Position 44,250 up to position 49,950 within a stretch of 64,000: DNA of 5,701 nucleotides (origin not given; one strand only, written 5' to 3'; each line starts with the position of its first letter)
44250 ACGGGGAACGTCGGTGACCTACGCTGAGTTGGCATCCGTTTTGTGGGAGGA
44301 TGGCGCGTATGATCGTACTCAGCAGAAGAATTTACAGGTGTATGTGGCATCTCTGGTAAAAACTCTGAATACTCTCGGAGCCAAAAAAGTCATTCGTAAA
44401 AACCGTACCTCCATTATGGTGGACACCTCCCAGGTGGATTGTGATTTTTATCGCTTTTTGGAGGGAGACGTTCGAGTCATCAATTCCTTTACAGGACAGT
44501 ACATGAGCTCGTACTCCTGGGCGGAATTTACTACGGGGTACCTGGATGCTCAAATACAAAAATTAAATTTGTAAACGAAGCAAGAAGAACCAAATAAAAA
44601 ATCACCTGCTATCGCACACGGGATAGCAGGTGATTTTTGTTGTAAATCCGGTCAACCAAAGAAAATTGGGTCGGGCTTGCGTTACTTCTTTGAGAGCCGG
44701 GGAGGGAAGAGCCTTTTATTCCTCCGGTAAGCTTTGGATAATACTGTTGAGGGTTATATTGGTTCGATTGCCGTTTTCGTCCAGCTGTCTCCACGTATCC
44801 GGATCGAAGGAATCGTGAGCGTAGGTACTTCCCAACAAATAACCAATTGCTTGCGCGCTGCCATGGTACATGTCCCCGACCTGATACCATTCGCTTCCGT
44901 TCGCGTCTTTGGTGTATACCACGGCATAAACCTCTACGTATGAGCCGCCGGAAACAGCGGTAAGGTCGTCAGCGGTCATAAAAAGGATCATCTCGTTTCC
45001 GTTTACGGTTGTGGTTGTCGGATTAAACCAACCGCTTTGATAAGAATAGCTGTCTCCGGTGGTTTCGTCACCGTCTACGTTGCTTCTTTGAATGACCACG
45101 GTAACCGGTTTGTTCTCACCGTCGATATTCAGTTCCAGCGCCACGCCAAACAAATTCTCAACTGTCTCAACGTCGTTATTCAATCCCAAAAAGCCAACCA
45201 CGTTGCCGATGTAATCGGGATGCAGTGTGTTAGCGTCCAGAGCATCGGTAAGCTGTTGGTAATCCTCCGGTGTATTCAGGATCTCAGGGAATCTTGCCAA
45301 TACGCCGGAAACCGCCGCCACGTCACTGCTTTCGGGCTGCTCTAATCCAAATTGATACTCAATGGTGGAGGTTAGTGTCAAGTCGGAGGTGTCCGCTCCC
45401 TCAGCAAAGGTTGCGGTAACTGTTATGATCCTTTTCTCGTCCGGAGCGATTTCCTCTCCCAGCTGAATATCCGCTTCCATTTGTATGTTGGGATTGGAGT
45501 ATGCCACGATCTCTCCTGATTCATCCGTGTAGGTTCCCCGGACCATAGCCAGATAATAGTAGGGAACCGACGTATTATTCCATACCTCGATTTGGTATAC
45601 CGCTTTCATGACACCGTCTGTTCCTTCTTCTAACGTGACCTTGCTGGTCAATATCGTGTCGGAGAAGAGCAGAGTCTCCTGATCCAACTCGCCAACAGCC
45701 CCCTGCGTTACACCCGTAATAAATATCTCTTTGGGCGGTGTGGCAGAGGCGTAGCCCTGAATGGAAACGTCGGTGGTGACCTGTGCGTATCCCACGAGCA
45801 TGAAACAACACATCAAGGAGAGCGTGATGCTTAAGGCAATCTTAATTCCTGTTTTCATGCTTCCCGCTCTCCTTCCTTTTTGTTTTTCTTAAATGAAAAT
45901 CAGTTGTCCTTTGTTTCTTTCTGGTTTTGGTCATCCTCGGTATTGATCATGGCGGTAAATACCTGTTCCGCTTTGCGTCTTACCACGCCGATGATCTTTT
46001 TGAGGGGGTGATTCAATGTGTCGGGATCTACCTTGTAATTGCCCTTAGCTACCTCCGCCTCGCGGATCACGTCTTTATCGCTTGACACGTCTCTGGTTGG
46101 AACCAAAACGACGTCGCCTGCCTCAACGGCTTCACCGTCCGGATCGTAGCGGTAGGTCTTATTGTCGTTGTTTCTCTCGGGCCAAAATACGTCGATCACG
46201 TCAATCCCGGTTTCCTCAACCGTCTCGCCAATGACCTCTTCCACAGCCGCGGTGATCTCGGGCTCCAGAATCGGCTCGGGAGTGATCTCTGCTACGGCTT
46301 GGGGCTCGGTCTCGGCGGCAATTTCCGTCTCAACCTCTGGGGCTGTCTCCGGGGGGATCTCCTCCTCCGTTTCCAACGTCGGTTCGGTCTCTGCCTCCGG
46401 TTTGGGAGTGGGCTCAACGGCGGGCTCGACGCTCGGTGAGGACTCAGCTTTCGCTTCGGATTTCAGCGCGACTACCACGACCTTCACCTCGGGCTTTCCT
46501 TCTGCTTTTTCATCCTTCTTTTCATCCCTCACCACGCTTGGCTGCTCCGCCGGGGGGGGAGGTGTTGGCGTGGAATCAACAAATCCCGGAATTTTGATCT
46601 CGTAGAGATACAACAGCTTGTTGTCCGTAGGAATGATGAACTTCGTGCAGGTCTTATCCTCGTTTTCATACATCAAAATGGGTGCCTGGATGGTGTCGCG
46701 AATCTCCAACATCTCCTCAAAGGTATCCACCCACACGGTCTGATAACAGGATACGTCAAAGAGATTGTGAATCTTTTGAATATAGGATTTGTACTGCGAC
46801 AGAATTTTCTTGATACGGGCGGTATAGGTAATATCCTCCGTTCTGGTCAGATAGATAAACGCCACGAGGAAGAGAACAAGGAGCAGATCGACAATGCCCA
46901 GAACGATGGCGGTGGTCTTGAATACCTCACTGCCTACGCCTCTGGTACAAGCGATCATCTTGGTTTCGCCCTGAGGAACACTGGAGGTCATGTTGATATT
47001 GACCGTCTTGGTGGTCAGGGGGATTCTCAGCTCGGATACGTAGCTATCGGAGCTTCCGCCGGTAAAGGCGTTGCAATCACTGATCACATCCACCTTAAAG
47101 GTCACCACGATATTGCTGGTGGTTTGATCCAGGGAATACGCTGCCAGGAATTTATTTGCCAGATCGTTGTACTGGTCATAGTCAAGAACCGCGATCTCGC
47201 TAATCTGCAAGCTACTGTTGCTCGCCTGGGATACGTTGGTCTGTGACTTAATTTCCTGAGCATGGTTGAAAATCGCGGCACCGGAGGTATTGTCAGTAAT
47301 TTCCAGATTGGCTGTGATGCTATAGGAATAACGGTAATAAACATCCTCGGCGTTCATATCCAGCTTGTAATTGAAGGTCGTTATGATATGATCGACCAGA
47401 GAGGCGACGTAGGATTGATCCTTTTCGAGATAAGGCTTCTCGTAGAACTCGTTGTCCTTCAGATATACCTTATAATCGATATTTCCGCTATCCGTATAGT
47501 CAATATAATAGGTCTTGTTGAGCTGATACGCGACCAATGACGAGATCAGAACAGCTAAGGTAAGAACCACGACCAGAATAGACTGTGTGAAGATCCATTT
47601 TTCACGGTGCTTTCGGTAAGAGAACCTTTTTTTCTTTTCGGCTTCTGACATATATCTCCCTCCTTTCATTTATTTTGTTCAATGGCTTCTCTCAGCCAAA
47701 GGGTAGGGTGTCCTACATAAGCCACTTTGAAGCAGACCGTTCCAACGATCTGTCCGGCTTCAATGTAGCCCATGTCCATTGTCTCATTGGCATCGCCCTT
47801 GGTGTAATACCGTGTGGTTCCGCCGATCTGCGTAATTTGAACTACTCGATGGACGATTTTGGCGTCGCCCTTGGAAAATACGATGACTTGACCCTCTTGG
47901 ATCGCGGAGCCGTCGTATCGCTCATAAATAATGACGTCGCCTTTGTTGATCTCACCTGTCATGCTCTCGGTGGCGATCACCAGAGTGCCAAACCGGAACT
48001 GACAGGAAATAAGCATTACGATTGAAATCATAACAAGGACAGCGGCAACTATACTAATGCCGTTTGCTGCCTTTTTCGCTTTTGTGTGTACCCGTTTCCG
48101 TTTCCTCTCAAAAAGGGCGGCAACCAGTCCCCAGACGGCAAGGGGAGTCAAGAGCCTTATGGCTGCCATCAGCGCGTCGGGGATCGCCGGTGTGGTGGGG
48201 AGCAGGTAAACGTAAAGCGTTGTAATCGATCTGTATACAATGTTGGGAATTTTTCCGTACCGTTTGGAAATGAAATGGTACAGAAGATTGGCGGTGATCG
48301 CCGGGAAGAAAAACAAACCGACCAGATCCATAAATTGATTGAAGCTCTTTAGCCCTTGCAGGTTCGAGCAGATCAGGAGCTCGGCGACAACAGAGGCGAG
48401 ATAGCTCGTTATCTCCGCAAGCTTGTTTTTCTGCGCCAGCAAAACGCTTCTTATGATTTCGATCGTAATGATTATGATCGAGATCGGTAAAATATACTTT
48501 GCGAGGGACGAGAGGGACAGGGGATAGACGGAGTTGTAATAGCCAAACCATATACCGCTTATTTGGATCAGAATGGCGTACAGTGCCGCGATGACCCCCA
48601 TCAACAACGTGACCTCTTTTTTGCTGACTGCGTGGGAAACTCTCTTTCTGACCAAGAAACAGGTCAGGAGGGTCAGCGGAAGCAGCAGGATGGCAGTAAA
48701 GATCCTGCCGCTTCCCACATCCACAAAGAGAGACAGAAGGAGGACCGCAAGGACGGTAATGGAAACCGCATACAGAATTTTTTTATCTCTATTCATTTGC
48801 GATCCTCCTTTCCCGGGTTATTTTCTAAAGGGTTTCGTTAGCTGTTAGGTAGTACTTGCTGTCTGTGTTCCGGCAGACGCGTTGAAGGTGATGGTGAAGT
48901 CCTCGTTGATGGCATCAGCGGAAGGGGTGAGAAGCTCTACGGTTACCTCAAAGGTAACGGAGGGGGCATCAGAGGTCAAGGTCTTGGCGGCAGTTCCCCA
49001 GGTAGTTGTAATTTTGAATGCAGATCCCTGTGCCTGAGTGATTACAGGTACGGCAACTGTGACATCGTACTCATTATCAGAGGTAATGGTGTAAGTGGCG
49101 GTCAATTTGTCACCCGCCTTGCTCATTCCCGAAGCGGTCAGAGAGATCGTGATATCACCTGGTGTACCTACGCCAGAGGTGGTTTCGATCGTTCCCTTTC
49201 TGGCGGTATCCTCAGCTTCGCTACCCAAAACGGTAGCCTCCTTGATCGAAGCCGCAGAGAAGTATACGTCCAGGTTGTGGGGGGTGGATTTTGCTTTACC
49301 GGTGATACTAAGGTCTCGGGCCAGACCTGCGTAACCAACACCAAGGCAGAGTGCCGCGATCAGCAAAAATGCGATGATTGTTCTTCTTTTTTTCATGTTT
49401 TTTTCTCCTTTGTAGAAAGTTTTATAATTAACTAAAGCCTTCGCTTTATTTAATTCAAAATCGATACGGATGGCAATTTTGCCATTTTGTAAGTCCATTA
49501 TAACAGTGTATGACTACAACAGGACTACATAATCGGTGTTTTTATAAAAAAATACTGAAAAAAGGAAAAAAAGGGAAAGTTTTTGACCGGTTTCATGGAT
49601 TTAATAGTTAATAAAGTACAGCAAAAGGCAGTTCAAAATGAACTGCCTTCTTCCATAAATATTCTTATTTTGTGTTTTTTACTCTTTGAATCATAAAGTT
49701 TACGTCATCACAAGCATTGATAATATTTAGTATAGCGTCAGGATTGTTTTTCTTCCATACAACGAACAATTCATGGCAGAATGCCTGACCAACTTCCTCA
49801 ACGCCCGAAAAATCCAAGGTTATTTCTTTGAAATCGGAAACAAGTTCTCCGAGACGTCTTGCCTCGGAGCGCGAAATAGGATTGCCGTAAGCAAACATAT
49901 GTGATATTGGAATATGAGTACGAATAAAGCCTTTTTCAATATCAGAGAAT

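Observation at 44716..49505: Four-gene SipW-type signal peptidase operon: candidate TasA-like fibre or matrix assembly system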

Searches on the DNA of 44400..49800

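Call 81: search_rna_families(source=window, start=44400, end=49800, threshold=evalue, max_evalue=1)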
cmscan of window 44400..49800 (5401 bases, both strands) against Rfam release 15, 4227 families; matches with E-value up to 1: 1.
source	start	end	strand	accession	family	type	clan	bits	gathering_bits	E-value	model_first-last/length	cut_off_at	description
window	49556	49649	+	RF02158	NPPA-AS1_3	Gene; lncRNA;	-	19.6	55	0.37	1-108/108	no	NPPA antisense RNA 1 conserved region 3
